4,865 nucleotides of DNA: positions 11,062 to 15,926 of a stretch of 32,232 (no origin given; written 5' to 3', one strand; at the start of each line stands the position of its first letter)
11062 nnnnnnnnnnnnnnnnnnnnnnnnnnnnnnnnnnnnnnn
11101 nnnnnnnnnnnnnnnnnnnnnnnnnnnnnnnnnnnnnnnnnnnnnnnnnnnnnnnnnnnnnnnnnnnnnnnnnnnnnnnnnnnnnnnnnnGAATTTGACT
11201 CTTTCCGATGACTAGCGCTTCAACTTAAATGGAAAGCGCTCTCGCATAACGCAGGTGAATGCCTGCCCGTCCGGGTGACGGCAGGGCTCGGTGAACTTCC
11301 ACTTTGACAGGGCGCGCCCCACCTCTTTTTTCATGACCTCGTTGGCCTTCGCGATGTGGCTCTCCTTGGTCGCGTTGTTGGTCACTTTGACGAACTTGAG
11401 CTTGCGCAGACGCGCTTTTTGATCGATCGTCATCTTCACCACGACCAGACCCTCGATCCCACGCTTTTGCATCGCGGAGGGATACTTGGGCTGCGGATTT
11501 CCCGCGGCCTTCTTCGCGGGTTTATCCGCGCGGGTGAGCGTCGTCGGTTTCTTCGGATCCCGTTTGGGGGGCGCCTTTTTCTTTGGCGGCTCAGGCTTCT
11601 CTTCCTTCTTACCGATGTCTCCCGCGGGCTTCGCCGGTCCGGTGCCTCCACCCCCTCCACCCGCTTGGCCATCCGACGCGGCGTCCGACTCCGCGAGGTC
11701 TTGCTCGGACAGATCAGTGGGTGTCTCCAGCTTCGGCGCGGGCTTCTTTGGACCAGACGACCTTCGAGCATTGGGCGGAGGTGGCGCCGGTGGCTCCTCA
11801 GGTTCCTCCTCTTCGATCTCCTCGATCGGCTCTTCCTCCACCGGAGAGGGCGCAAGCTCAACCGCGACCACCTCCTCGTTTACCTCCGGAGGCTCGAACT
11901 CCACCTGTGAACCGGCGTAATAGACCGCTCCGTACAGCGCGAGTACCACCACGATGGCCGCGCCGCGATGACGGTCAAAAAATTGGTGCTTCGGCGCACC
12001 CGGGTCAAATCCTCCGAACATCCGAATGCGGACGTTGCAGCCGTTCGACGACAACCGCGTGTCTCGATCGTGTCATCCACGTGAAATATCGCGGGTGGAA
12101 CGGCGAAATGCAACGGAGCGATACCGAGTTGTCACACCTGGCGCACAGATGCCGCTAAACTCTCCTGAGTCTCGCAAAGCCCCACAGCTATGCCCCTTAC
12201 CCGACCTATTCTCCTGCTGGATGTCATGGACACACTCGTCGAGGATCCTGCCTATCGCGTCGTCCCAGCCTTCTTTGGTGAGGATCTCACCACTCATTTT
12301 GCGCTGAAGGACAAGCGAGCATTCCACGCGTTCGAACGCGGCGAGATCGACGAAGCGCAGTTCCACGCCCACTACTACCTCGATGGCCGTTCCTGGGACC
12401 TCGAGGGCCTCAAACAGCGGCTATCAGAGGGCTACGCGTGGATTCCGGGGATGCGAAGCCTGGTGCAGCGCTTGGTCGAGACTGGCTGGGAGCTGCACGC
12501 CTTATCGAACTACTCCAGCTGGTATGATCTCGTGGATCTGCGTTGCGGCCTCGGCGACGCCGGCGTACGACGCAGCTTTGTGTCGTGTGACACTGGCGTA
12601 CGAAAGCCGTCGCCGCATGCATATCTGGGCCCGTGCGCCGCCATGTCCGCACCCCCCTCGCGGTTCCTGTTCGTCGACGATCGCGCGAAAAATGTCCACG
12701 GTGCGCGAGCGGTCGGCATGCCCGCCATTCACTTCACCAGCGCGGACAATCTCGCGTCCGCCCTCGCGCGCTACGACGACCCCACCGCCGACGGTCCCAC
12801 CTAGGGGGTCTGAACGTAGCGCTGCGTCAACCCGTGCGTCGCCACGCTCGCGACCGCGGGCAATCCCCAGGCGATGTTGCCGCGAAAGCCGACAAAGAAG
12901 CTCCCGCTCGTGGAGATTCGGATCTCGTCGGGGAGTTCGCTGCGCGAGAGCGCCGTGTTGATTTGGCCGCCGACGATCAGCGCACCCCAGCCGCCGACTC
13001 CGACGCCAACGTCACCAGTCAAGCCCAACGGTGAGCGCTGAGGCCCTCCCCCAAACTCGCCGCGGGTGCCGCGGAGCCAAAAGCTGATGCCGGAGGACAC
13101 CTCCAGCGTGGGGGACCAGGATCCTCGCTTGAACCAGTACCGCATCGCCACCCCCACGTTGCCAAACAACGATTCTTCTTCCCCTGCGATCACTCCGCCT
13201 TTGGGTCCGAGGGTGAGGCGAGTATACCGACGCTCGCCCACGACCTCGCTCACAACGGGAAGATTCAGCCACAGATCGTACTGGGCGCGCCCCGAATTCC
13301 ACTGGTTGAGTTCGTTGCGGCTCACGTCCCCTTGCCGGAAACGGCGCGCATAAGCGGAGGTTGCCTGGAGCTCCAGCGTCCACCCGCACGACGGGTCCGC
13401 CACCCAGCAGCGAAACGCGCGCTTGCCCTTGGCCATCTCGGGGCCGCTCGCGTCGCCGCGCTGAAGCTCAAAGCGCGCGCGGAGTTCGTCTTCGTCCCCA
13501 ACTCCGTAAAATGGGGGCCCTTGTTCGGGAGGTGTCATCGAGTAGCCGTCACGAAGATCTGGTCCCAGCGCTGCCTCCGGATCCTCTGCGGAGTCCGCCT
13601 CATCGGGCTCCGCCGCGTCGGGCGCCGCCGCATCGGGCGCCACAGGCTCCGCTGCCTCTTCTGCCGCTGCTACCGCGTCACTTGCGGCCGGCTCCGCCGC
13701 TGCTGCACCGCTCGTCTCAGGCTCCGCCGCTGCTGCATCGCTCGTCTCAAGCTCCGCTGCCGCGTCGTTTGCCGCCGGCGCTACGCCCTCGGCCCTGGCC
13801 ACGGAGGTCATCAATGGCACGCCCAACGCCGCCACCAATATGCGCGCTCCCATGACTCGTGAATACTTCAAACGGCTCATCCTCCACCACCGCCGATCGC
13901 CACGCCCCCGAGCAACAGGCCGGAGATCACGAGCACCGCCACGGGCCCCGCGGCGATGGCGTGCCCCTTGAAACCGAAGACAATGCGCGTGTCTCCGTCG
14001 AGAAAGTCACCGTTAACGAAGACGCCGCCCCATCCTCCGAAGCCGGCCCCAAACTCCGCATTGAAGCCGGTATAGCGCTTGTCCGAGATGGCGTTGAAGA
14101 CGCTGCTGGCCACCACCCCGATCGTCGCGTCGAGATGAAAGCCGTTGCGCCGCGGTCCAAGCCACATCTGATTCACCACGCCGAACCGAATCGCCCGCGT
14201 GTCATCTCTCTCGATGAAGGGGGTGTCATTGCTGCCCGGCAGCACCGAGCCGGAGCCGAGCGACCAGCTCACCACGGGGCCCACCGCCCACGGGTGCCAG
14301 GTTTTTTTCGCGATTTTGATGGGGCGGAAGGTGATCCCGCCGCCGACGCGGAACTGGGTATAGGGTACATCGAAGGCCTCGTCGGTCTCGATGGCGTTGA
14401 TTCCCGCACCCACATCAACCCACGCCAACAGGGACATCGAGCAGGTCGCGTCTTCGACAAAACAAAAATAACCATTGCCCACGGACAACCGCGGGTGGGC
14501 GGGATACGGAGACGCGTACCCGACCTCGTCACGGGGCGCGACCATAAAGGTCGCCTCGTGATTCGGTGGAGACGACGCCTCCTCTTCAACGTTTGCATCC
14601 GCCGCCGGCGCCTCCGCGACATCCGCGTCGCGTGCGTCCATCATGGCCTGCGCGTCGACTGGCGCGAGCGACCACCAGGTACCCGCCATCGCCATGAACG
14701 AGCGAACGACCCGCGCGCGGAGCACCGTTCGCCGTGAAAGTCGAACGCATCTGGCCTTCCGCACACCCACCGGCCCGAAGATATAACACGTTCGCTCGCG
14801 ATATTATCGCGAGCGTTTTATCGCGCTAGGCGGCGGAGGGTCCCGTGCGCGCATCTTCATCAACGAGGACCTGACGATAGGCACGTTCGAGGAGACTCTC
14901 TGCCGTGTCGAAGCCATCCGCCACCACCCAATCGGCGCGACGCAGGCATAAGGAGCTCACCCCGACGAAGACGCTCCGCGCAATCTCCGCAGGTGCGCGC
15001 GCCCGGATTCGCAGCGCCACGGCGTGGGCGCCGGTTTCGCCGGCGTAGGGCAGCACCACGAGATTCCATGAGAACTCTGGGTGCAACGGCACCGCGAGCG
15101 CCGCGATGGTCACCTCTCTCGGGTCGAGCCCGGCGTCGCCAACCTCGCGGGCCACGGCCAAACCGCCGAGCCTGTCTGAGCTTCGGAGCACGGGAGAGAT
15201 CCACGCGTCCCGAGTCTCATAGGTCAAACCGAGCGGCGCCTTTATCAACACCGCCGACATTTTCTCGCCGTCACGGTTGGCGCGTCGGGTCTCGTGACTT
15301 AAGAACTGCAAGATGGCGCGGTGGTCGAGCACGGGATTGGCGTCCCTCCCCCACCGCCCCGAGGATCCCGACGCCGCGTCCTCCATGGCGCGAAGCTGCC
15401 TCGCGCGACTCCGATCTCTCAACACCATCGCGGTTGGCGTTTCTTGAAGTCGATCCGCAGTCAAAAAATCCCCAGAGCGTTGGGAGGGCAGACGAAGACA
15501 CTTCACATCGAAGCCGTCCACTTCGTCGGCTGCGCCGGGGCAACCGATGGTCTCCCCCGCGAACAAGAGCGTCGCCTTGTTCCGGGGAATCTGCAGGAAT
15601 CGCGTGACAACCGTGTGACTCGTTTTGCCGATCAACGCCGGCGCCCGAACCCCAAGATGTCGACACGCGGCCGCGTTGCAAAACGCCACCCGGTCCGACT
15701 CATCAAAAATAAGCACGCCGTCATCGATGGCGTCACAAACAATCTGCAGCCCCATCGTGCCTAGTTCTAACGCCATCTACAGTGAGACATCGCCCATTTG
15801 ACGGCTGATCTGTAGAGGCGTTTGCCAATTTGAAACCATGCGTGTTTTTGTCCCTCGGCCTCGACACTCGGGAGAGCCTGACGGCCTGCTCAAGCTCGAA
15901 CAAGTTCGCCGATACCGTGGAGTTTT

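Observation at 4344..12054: Self-contained TonB/ExbB/ExbD/ExbD module with an Oar/SusC-style barrel and a non-SusD beta-helix lipoprotein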

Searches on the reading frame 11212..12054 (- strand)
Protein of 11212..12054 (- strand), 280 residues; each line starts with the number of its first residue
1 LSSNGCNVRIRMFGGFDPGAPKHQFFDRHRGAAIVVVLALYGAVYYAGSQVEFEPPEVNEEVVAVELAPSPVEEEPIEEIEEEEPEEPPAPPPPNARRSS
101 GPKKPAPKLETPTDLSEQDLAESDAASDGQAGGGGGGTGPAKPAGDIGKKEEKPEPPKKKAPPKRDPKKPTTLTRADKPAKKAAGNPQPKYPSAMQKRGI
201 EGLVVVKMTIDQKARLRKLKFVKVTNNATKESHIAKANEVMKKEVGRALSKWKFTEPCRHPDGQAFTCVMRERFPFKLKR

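Call 4: search_protein_families(library=pfam, proteins=[window:11212-12054:-], max_evalue=0.01)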
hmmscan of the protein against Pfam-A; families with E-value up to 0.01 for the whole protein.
window:11212-12054:- (280 aa): 1 family
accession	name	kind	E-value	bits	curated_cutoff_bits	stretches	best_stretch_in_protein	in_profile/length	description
PF03544.19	TonB_C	-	8e-06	26.7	24.6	1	187-223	1-37/79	Gram-negative bacterial TonB protein C-terminal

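Call 5: search_protein_families(library=ncbifam, proteins=[window:11212-12054:-], max_evalue=0.01)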
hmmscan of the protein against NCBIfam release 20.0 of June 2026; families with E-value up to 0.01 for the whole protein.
window:11212-12054:- (280 aa): 2 families
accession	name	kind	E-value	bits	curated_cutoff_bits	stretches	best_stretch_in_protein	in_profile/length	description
NF008082.0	PRK10819.1-3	equivalog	5.4e-05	23.1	265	1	43-255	29-221/242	TonB system transport protein TonB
TIGR01352.1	tonB_Cterm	subfamily_domain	0.0013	19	27.1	1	189-226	1-38/76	TonB family protein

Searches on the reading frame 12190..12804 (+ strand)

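Call 4: search_protein_families(library=pfam, proteins=[window:12190-12804:+], max_evalue=0.01)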
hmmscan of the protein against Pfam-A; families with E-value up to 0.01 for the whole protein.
window:12190-12804:+ (204 aa): 2 families
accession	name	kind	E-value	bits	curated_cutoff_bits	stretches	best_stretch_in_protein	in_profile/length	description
PF00702.32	Hydrolase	-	6.2e-08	33.7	26.4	1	64-176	85-191/191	haloacid dehalogenase-like hydrolase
PF13242.12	Hydrolase_like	-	0.00049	20.4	22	1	138-194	3-60/75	HAD-hyrolase-like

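Call 5: search_protein_families(library=ncbifam, proteins=[window:12190-12804:+], max_evalue=0.01)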
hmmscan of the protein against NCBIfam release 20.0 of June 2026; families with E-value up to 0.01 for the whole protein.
window:12190-12804:+ (204 aa): 14 families
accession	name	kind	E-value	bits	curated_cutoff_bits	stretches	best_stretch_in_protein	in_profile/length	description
TIGR01509.1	HAD-SF-IA-v3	subfamily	3.6e-10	40.2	29.4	1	128-181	101-153/154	HAD-IA family hydrolase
TIGR02252.1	DREG-2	subfamily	4.8e-08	33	155.2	1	79-180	101-202/203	HAD hydrolase, REG-2-like, family IA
NF006991.0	PRK09456.1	equivalog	5.1e-08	32.8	295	1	35-188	36-190/199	glucose-1-phosphatase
TIGR02247.1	HAD-1A3-hyp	subfamily_domain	4.2e-07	29.9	125.4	1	131-192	144-205/211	epoxide hydrolase N-terminal domain-like phosphatase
TIGR01993.1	Pyr-5-nucltdase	equivalog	2.3e-05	24.3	142.9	1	137-179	138-180/183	pyrimidine 5'-nucleotidase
NF053830.1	RUBPPhHalo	equivalog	2.4e-05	24.1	330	1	84-187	104-208/234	ribulose-1,5-bisphosphate 5-phosphatase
TIGR01449.2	PGP_bact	equivalog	4.3e-05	23.1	180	1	137-185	139-187/213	phosphoglycolate phosphatase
TIGR01428.1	HAD_type_II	equivalog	0.00017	21.7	125.4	1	88-180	96-188/197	haloacid dehalogenase type II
TIGR02254.1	YjjG_YfnB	equivalog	0.00079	19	159.9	1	62-185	77-199/223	YjjG family noncanonical pyrimidine nucleotidase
TIGR02253.1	CTE7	subfamily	0.00089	19.1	169.75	1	85-189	96-201/221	TIGR02253 family HAD-type hydrolase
TIGR01549.1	HAD-SF-IA-v1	subfamily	0.0025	18.3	23.3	0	76-176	55-149/149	HAD-IA family hydrolase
NF009694.0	PRK13222.1-1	equivalog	0.0031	16.8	415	1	134-193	162-221/252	phosphoglycolate phosphatase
TIGR01493.1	HAD-SF-IA-v2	subfamily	0.0049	17.1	39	0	130-174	116-160/161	HAD-IA family hydrolase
NF009695.0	PRK13222.1-2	equivalog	0.0065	16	225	1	85-188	96-199/226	phosphoglycolate phosphatase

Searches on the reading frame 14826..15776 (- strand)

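Call 78: search_protein_families(library=pfam, proteins=[window:14826-15776:-], max_evalue=0.001)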
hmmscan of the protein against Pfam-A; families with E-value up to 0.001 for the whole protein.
window:14826-15776:- (316 aa): 3 families
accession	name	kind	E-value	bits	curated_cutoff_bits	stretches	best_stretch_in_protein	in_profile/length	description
PF13188.13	PAS_8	-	9.5e-06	25.8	21.8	1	15-60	8-50/65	PAS domain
PF00989.32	PAS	-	1.8e-05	25.2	22.6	1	15-55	8-48/113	PAS fold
PF08448.16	PAS_4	-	7.7e-05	23.3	23.1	1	15-57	2-44/110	PAS fold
